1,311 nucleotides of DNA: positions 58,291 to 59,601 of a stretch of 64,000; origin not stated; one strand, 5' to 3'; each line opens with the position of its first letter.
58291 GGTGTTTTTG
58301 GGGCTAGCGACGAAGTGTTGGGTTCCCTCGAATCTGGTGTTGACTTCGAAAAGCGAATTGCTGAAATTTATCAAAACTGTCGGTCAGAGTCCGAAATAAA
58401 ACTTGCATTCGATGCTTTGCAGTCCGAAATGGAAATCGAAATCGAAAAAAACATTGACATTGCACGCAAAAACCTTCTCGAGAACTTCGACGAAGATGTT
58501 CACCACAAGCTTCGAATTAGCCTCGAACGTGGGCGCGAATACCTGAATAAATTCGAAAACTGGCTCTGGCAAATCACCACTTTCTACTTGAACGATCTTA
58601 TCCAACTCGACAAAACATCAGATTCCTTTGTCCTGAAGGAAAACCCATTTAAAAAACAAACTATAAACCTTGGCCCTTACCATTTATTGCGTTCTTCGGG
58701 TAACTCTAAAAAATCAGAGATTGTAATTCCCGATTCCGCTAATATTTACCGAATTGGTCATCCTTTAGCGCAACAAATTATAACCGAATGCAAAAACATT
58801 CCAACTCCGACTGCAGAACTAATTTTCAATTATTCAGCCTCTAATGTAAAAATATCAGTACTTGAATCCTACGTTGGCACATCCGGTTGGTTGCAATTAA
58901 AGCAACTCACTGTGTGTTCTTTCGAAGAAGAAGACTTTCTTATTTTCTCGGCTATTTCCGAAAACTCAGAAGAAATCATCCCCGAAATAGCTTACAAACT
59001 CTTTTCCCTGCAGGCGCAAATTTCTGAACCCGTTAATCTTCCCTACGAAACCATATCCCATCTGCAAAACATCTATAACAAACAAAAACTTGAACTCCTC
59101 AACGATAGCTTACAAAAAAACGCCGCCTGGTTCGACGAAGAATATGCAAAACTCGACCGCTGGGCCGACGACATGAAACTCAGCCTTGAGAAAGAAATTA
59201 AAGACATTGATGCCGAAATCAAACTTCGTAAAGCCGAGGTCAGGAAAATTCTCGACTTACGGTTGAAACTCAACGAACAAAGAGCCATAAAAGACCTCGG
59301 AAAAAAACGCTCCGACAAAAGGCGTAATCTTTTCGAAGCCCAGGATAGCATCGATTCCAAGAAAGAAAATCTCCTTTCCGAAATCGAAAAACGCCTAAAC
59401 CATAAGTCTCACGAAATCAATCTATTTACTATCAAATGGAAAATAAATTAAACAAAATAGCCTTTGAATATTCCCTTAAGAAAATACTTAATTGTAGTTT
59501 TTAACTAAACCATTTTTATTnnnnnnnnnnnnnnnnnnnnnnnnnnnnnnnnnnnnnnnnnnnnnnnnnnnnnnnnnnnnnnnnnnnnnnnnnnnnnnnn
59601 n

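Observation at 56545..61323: Island cargo operon: SNF2 helicase + cytoplasmic ~22-residue-repeat solenoid tethered by a C-terminal 2-TM anchor (candidate undescribed defence pair)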

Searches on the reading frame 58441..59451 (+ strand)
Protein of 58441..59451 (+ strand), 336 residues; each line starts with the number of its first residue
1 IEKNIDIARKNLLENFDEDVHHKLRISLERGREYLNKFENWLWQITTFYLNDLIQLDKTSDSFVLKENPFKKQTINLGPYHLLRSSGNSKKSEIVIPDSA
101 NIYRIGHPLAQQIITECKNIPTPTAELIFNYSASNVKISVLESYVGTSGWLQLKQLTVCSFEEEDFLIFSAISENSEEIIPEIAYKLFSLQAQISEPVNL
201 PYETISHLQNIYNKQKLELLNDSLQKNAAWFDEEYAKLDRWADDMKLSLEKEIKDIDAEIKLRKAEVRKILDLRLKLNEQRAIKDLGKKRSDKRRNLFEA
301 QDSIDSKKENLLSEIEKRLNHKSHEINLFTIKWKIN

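Call 24: find_homologous_proteins(query=window:58441-59451:+)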
Query window:58441-59451:+ (336 aa): 112 proteins with E <= 0.001 among 3017 candidates.
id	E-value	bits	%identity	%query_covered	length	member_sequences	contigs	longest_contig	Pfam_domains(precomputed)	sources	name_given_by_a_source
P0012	2.1e-98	348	51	100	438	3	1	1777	-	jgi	jgi:hypothetical protein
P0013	1.1e-96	342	52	94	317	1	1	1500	-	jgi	jgi:hypothetical protein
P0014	6.8e-96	340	50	100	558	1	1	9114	PF00271.38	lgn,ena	-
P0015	5.7e-95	337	49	98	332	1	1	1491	-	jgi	jgi:hypothetical protein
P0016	5.7e-94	333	51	100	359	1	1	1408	-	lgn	-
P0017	1.2e-93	332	49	100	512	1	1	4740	PF00271.38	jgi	jgi:hypothetical protein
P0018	2.5e-93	331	49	100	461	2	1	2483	PF00271.38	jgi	-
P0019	6.0e-93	330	47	100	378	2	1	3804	-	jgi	-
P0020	8.1e-93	330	47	100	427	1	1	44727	-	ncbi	ncbi:MAG: hypothetical protein R3B93_19865 [Bacteroidia bacterium]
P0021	3.6e-92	327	48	100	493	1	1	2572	PF00271.38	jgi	jgi:hypothetical protein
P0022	1.3e-91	326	51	93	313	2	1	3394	-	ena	-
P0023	3.5e-91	324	52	90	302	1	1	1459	-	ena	-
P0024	5.2e-91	324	48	100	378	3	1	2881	-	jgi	jgi:hypothetical protein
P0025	6.1e-91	323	48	100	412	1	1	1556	-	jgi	jgi:hypothetical protein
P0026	8.6e-91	323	47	100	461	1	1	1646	PF00271.38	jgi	jgi:hypothetical protein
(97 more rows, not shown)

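Call 27: find_related_loci(query=A2, collection=genome_contigs, flank=10000)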
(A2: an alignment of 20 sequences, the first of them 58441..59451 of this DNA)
Query A2 (336 aa) in genome_contigs; peptide patterns used: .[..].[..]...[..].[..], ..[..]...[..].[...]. (x = any residue, [..] = any of these).
600 stretches matched a pattern (row limit reached: there are more); 576 encode a relative of the query (tblastn E <= 1e-3); the best 80 are kept; 80 distinct loci.
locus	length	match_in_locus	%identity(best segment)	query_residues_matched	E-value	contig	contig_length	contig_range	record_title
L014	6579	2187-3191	50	1-335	4e-107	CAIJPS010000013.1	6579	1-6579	MAG: uncultured Chlorobiaceae bacterium isolate Ki1-2-2m_bin-006 genome assembly, contig: bin-006:013/109, whole genome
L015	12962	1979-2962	49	8-335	3e-104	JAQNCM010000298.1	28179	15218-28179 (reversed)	MAG: Mucilaginibacter sp. isolate RYN_329 scaffold_867717, whole genome shotgun sequence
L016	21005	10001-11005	52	1-335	1e-103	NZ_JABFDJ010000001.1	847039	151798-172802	Winogradskyella wichelsiae strain Z738 NODE_1_length_847039_cov_249_ID_1, whole genome shotgun sequence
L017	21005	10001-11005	49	1-335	7e-101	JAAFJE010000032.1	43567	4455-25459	MAG: Cytophagales bacterium isolate bin30.maxbin.ball.074 WN_Cytophagales_13_scaffold_32, whole genome shotgun sequence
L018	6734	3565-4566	48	2-335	1e-100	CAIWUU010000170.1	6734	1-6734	MAG: uncultured Chlorobiaceae bacterium isolate Day6-4_bin-296 genome assembly, contig: bin-296:170/201, whole genome sh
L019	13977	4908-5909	47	1-335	5e-100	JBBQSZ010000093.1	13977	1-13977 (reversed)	MAG: Flavobacteriales bacterium isolate Co_metawrap_1796 Cmw_1796_k141_29159394_length_13977_cov_10.0000, whole genome s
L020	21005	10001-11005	47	1-335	2e-99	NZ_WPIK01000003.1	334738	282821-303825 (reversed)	Mucilaginibacter arboris strain HMF7410 3, whole genome shotgun sequence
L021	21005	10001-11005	48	1-335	7e-99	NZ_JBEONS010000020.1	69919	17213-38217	Pedobacter sp. CG_S7 Ga0606562_020, whole genome shotgun sequence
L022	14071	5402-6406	47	1-335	2e-98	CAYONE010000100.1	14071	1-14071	MAG TPA_asm: uncultured Paludibacter sp. isolate SRP263991_co6_180 genome assembly, contig: NODE_4691_length_14071_cov_9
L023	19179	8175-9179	45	1-335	6e-98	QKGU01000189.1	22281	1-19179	MAG: Paludibacter sp. isolate SZUA-536 scaffold_8678, whole genome shotgun sequence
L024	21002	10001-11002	48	1-335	2e-98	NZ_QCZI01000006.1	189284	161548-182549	Flavobacterium psychrotolerans strain RB1R5 NODE_6_length_189284_cov_325.518231, whole genome shotgun sequence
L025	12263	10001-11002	48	1-335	8e-97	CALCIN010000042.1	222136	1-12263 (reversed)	MAG TPA_asm: uncultured Chitinophagaceae bacterium isolate SRR4028141_bin.93_CONCOCT_v1.1_MAG genome assembly, contig: E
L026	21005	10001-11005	45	1-335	1e-96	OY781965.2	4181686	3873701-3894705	MAG: Bacteroidales bacterium isolate 351424ce-103a-4fdb-9a77-f202f7f12de1 genome assembly, chromosome: 1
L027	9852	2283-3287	45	1-335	3e-96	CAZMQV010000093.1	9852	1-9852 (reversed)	MAG TPA_asm: uncultured Paludibacter sp. isolate SRP220891_co1_35 genome assembly, contig: NODE_13290_length_9852_cov_11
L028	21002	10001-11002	47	1-335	3e-95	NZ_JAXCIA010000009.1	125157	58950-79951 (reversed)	Flavobacterium sp. PL11 Ga0418744_09, whole genome shotgun sequence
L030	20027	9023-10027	46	1-335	2e-93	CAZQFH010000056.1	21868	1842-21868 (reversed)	MAG TPA_asm: uncultured Lentimicrobiaceae bacterium isolate SRP118108_co5_538 genome assembly, contig: NODE_2025_length_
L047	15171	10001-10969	43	1-335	3e-82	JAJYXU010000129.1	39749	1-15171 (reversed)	MAG: Bacteroidetes bacterium isolate FK3.bin67 NODE_1854_length_39749_cov_2.773838, whole genome shotgun sequence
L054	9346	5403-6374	40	1-335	1e-76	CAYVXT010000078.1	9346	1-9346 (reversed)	MAG TPA_asm: uncultured Candidatus Saccharibacteria bacterium isolate binchicken_co200_56 genome assembly, contig: k141_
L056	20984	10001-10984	41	1-336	8e-77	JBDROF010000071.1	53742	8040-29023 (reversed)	MAG: Bacteroidota bacterium isolate MEGAHIT-group-1.940 k141_3126078, whole genome shotgun sequence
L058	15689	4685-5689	40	1-335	1e-75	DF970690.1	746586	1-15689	Bacteroidales bacterium 6E DNA, scaffold: BA6E_scaffold_125, whole genome shotgun sequence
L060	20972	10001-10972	40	1-335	2e-74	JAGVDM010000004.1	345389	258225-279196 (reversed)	MAG: Candidatus Peribacterales bacterium isolate WC_2 c_000000064700, whole genome shotgun sequence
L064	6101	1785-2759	43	1-335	7e-74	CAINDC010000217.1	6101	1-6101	MAG: uncultured proteobacterium isolate Kiruna_bin-05821 genome assembly, contig: bin-05821:217/266, whole genome shotgu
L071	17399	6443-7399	40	8-336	6e-72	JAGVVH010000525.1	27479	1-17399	MAG: Bacteroidetes bacterium isolate WAS_Bin_9 WAS_Bin_9_scaffold_656, whole genome shotgun sequence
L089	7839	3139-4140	39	1-335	2e-67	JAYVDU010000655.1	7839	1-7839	MAG: Bacteroidota bacterium isolate GL34_UP_concoct_161_sub GL34_UP_concoct_161_sub_654, whole genome shotgun sequence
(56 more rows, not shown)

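Call 32: search_protein_families(library=pfam, proteins=[L071:10733-12406:+, L019:9549-12242:+, L021:11012-12676:+, L064:4744-5859:+, L047:11513-12622:+, L030:10035-10895:+, L089:4329-6662:+, L054:6395-7435:+, L019:5917-7680:+], max_evalue=0.001)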
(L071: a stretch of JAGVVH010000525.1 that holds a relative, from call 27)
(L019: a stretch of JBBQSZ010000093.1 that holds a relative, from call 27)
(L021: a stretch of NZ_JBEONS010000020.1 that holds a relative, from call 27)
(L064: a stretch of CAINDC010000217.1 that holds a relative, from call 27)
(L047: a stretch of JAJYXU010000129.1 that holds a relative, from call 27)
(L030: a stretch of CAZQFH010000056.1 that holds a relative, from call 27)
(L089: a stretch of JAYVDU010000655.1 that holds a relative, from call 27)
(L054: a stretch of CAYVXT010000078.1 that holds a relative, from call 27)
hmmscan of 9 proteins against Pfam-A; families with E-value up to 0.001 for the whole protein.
L071:10733-12406:+ (557 aa): 1 family
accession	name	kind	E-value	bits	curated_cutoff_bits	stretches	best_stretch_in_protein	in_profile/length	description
PF01555.25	N6_N4_Mtase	-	7.8e-47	160.5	26.7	1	62-354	1-215/221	DNA methylase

L019:9549-12242:+ (897 aa): 3 families
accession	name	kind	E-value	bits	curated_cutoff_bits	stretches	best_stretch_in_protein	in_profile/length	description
PF04851.21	ResIII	-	4.2e-22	79.3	22.5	1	60-244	20-163/164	Type III restriction enzyme, res subunit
PF18766.7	SWI2_SNF2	-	1.2e-07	32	26.7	1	157-292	91-205/221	SWI2/SNF2 ATPase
PF00271.37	Helicase_C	-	0.00011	22.9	23.5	1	326-426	18-108/110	Helicase conserved C-terminal domain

L021:11012-12676:+ (554 aa): 2 families
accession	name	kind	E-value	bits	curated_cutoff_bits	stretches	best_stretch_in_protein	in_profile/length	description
PF13749.12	HATPase_c_4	-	8.3e-17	61.4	26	1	298-379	3-87/89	Putative ATP-dependent DNA helicase recG C-terminal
PF04326.19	SLFN_AlbA_2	-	1.3e-11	45.5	25.3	1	4-125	1-117/118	Schlafen, AlbA_2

L064:4744-5859:+ (371 aa): 2 families
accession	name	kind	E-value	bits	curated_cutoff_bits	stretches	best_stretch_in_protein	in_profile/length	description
PF06250.17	YhcG_C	-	5.8e-58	195.6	32.5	1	208-356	2-148/157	YhcG PDDEXK nuclease domain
PF17761.7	DUF1016_N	-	2.2e-29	102.7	32.8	1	20-184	9-137/137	DUF1016 N-terminal domain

L047:11513-12622:+ (369 aa): 2 families
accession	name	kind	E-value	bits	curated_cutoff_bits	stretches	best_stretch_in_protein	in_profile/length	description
PF06114.19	Peptidase_M78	-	1.5e-11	44.6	22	1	246-328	25-105/123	IrrE N-terminal-like domain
PF01381.28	HTH_3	-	1.6e-07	31.7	23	1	31-77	9-55/55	Helix-turn-helix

L030:10035-10895:+ (286 aa): 1 family
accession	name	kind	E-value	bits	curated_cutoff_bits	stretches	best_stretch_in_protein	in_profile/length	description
PF02498.22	Bro-N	-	4.1e-09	37.4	25.6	1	20-108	7-87/96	BRO family, N-terminal domain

L089:4329-6662:+ (777 aa): 1 family
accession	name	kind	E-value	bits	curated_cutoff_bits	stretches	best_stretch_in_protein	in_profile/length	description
PF13476.12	AAA_23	-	2.7e-05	25.3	27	0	5-307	1-197/201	AAA domain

L054:6395-7435:+ (346 aa): 1 family
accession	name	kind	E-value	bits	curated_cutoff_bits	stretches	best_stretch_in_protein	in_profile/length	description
PF13310.11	Virulence_RhuM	-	2.9e-114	381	33.7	1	70-321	1-249/252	Virulence protein RhuM family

L019:5917-7680:+ (587 aa): 2 families
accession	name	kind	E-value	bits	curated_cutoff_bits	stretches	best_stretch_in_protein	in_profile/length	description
PF03235.19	GmrSD_N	-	1.3e-35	123.8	33.2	1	12-248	2-199/199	GmrSD restriction endonuclease, N-terminal domain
PF07510.16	GmrSD_C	-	1.7e-19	70.5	23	1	439-577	2-137/138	GmrSD restriction endonucleases, C-terminal domain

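Call 42: search_protein_families(library=padloc, proteins=[L071:10733-12406:+, L019:9549-12242:+, L089:4329-6662:+, L058:10240-13140:+, L060:10991-11461:+, L056:11035-11754:+], max_evalue=0.00001)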
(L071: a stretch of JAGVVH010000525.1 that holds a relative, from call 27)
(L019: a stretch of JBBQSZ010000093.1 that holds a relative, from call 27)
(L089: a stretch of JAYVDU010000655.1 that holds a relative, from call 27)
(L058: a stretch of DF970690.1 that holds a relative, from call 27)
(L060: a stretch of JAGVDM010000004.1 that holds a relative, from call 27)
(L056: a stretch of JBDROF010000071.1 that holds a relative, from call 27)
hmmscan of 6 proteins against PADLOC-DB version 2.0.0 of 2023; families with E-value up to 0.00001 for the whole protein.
L071:10733-12406:+ (557 aa): 46 families (the best 25 are shown)
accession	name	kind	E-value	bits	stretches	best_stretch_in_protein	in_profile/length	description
PDLC03636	MTase_III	-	6.3e-188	624.1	1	1-516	1-559/575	Type III methyltransferase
PDLC03644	MTase_III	-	5.6e-126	419.4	1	9-402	4-432/542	Type III methyltransferase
PDLC03634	MTase_III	-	6.4e-82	274.4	2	86-355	170-449/621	Type III methyltransferase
PDLC03635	MTase_III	-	8.8e-80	267.3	2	36-170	215-353/708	Type III methyltransferase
PDLC03637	MTase_III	-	1e-71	240.2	1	7-336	85-433/513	Type III methyltransferase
PDLC03638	MTase_III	-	4.8e-67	224.9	1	35-391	376-712/816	Type III methyltransferase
PDLC03641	MTase_III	-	1.5e-64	216.7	2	83-339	178-429/657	Type III methyltransferase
PDLC03640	MTase_III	-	5.9e-58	194.7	3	193-368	262-449/654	Type III methyltransferase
PDLC03354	MTase_II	-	3.1e-44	149.6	1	7-363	25-383/425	Type II methyltransferase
PDLC03642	MTase_III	-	2.1e-42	143.5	1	24-342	65-383/528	Type III methyltransferase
PDLC03300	MTase_II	-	2.8e-31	106.7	2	77-168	76-164/302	Type II methyltransferase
PDLC03646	MTase_III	-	1.6e-30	103.7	1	35-181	467-609/1057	Type III methyltransferase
PDLC03633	MTase_III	-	7.3e-30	102.2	2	290-364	281-355/616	Type III methyltransferase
PDLC03371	MTase_II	-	2.9e-28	97.1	2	251-363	147-253/260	Type II methyltransferase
PDLC03299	MTase_II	-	4.2e-28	96.7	2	292-362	187-257/296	Type II methyltransferase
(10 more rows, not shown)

L019:9549-12242:+ (897 aa): 5 families
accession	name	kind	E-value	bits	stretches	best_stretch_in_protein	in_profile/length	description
PDLC03648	REase_III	-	6.1e-159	528.8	2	90-478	2-404/871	Type III restriction enzyme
PDLC03647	REase_III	-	8.5e-15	52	1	371-509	498-633/989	Type III restriction enzyme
PDLC03650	REase_III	-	5.6e-14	49.5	1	209-469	226-461/898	Type III restriction enzyme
PDLC03651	REase_III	-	1.5e-12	44.4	1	40-330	41-312/873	Type III restriction enzyme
PDLC03653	REase_III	-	2e-09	34.2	1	209-575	261-621/883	Type III restriction enzyme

L089:4329-6662:+ (777 aa): 4 families
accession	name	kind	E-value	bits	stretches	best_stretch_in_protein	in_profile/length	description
PDLC03859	LmuB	-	6.9e-20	69.8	1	1-584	3-604/611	-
PDLC03865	LmuB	-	8.3e-18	62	1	1-263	1-315/1007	-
PDLC04895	PDC-S06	-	2.4e-07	27.7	0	267-601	331-663/784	-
PDLC03861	LmuB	-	1.5e-06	24.5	1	2-86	209-291/1213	-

L058:10240-13140:+ (966 aa): 6 families
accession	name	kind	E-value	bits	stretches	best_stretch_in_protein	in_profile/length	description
PDLC03647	REase_III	-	1.6e-296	984.5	1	1-957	1-970/989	Type III restriction enzyme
PDLC03649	REase_III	-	3.5e-88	294.6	1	1-955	3-950/973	Type III restriction enzyme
PDLC03648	REase_III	-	1.3e-09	34.7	1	499-571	310-379/871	Type III restriction enzyme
PDLC03650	REase_III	-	3e-09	33.8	0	499-547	377-425/898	Type III restriction enzyme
PDLC01763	Cas3b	-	1.7e-06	25.1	1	75-228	249-393/762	-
PDLC01439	typeIV_DinG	-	6e-06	23.2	0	87-145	32-86/575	CAS-IV-A; associated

L060:10991-11461:+ (156 aa): 0 families

L056:11035-11754:+ (239 aa): 2 families
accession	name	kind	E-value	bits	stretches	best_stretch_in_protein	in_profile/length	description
PDLC04353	PDC-M04A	-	1.7e-94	313.5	1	3-231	3-228/232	-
PDLC04354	PDC-M04A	-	1.2e-35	121.1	1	49-228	3-182/190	-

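Call 60: predict_structure(alignment_id=A2)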
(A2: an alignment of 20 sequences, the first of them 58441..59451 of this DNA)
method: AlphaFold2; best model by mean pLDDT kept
length: 336 residues; sequences in the alignment: 20
mean_pLDDT: 86.7   pTM: 0.63
mean pLDDT of the five models: 86.7, 86.0, 85.9, 84.3, 83.2
residues with pLDDT >= 90: 160; 70-90: 156; 50-70: 20; < 50: 0
segments of 3 or more residues with pLDDT < 50: none
pLDDT, mean of each block of 10 residues (from residue 1): 70 70 77 79 89 85 90 88 71 77 89 88 90 82 93 90 87 93 90 89 93 93 86 90 92 94 92 91 93 92 91 77 88 94
secondary structure, 60 per line:
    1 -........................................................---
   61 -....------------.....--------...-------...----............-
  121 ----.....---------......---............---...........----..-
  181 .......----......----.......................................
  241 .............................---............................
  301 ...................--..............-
elements in order: H2-53 E54-57 E62-65 E78-82 E101-103 H108-119 E125-129 H139-144 E148-159 E163-173 H181-187 E192-197 H202-269 H273-319 E322-335

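Call 64: fold_search(model_id=the predicted structure, library=pdb)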
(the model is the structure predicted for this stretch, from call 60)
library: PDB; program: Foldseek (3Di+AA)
matches with E <= 10: 324; with E <= 0.001: 0
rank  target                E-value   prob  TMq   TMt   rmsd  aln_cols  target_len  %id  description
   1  9r64_I                6.0e-02  0.28  0.19  0.11  22.2       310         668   11  CPS secretion pathway Wza-Wzc_C1 (Conf 0) (released 2026-03-04)
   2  4s20_K                1.0e-01  0.25  0.23  0.11  15.5       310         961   12  Structural basis for transcription reactivation by RapA (released 2015-02-04)
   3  8v8i_D                3.5e-01  0.23  0.16  0.23  16.0       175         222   12  PI3Ka H1047R co-crystal structure with inhibitor in cryptic pocket (compound 5). (released 2024-03-20)
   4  4b9q_C                4.1e-01  0.09  0.08  0.05  19.8       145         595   13  Open conformation of ATP-bound Hsp70 homolog DnaK (released 2012-11-14)
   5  3jcg_E                4.4e-01  0.11  0.14  0.14  33.0       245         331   12  Cryo-EM structure of the magnesium channel CorA in the magnesium-free, asymmetric open state I (released 2016-02-17)
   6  3a8p_A                5.0e-01  0.33  0.19  0.27  22.9       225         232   11  Crystal structure of the Tiam2 PHCCEx domain (released 2009-11-24)
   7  4b9q_D                5.0e-01  0.08  0.11  0.07  24.0       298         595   10  Open conformation of ATP-bound Hsp70 homolog DnaK (released 2012-11-14)
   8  3a8p_D                5.3e-01  0.30  0.18  0.26  23.0       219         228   11  Crystal structure of the Tiam2 PHCCEx domain (released 2009-11-24)
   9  5dac_B                5.3e-01  0.20  0.20  0.16  19.0       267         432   13  ATP-gamma-S bound Rad50 from Chaetomium thermophilum in complex with DNA (released 2016-03-02)
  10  5gke_A                5.6e-01  0.02  0.06  0.07  13.0        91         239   11  Structure of EndoMS-dsDNA1 complex (released 2016-11-02)
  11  7krt_A                6.0e-01  0.21  0.14  0.09  17.9       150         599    9  Restraining state of a truncated Hsp70 DnaK (released 2021-09-15)
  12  4jps_B                7.1e-01  0.11  0.16  0.22  16.2       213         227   13  Co-crystal Structures of the Lipid Kinase PI3K alpha with Pan and Isoform Selective Inhibitors (released 2014-04-02)
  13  4jn4_A                7.6e-01  0.14  0.10  0.06  20.8       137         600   12  Allosteric opening of the polypeptide-binding site when an Hsp70 binds ATP (released 2013-05-29)
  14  3a8p_C                8.1e-01  0.23  0.18  0.26  22.5       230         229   10  Crystal structure of the Tiam2 PHCCEx domain (released 2009-11-24)
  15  6zhi_C                8.1e-01  0.03  0.09  0.13  24.5       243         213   11  Structure of the Plasmodium falciparum Hsp70-x substrate binding domain in complex with hydrophobic peptide (released 2020-09-09)
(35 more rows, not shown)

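Call 68: search_dna_similar(query=window:58441-59451:+, collection=plasmids, mode=protein, max_rows=12)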
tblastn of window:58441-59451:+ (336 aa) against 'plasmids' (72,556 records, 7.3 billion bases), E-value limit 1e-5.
Records with a match: 44; places in all: 45; records where one place covers at least 80% of the query: 41.
Best place of each record, by identity: <60% 44.
By first word of the organism name: Salmonella 15; Klebsiella 11; Escherichia 2; Aeromonas 2; Roseomonas 2; Deinococcus 1; Cupriavidus 1; Citrobacter 1; Raoultella 1; Planctomycetes 1; and 7 more.
By predicted mobility (MOB-suite, as given by PLSDB): conjugative 27; non-mobilizable 13; mobilizable 4.
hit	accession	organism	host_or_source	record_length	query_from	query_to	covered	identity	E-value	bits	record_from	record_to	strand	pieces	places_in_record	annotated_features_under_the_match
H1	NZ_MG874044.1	Salmonella sp.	-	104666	12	335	96%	35.1%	7e-46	174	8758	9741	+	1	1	none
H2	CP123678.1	Salmonella enterica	animal-swine-market swine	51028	12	335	96%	35.1%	8e-46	174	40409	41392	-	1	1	SNF2-related protein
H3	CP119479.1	Salmonella enterica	Product-Raw-Ground, Comminuted or ...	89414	12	335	96%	35.1%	8e-46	174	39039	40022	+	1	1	SNF2-related protein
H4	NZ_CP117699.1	Salmonella enterica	Homo sapiens,tissue sample,leg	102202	12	335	96%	35.1%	8e-46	174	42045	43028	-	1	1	SNF2-related protein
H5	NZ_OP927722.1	Salmonella sp.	-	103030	12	335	96%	35.1%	8e-46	174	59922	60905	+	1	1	SNF2-related protein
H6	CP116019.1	Salmonella enterica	cell culture,pig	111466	12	335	96%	35.1%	8e-46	174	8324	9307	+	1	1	SNF2-related protein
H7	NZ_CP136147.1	Salmonella enterica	Homo sapiens,Skin secretion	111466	12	335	96%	35.1%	8e-46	174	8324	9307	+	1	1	SNF2-related protein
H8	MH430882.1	Salmonella enterica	-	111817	12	335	96%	35.1%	8e-46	174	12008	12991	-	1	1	rapA_2: RNA polymerase-associated protein RapA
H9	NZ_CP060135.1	Salmonella enterica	slaughtered pig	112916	12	335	96%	35.1%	8e-46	174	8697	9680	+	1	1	SNF2-related protein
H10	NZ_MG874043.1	Salmonella sp.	-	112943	12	335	96%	35.1%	8e-46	174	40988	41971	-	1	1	SNF2-related protein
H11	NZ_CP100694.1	Salmonella enterica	Homo sapiens,stool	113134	12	335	96%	35.1%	8e-46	174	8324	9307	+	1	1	SNF2-related protein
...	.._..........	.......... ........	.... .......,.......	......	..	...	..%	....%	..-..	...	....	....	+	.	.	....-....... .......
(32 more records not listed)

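Call 69: get_annotated_region(hit=H4, flank=9000)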
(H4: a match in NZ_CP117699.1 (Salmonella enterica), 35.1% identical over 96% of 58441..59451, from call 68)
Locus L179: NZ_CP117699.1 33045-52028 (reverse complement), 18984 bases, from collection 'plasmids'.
description: Salmonella enterica subsp. enterica serovar London strain L1 plasmid unnamed1, complete sequence
organism: Salmonella enterica (NCBI taxid 149390)
taxonomy: Bacteria; Pseudomonadota; Gammaproteobacteria; Enterobacterales; Enterobacteriaceae; Salmonella; Salmonella enterica
host: -; source: Homo sapiens,tissue sample,leg; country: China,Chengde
typing (MOB-suite, as given by PLSDB): conjugative; replicon IncFIB; relaxase MOBC; mating-pair formation MPF_T
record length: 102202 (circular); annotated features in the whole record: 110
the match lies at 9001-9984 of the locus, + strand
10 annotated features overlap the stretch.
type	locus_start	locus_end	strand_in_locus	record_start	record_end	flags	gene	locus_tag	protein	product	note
CDS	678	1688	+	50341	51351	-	-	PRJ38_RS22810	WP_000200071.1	RepB family plasmid replication initiator protein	GO:0006270 - DNA replication initiation [Evidence IEA]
CDS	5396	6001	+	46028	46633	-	-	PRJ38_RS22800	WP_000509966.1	recombinase family protein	GO:0006310 - DNA recombination [Evidence IEA]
CDS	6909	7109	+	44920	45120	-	-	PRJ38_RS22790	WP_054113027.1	helix-turn-helix domain-containing protein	-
CDS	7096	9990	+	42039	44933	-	-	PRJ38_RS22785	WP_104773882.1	SNF2-related protein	-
CDS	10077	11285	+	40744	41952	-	-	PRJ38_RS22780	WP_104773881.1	IS256 family transposase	-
CDS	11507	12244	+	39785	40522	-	-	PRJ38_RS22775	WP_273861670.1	Abi family protein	-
CDS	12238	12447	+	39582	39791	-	-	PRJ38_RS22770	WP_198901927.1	hypothetical protein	-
CDS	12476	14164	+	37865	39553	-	-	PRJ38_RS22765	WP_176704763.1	site-specific DNA-methyltransferase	GO:0006306 - DNA methylation [Evidence IEA]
CDS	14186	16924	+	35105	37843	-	-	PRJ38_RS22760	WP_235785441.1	DEAD/DEAH box helicase family protein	-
CDS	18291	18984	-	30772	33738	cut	-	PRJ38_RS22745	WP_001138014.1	Tn3-like element TnAs1 family transposase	GO:0006313 - DNA transposition [Evidence IEA]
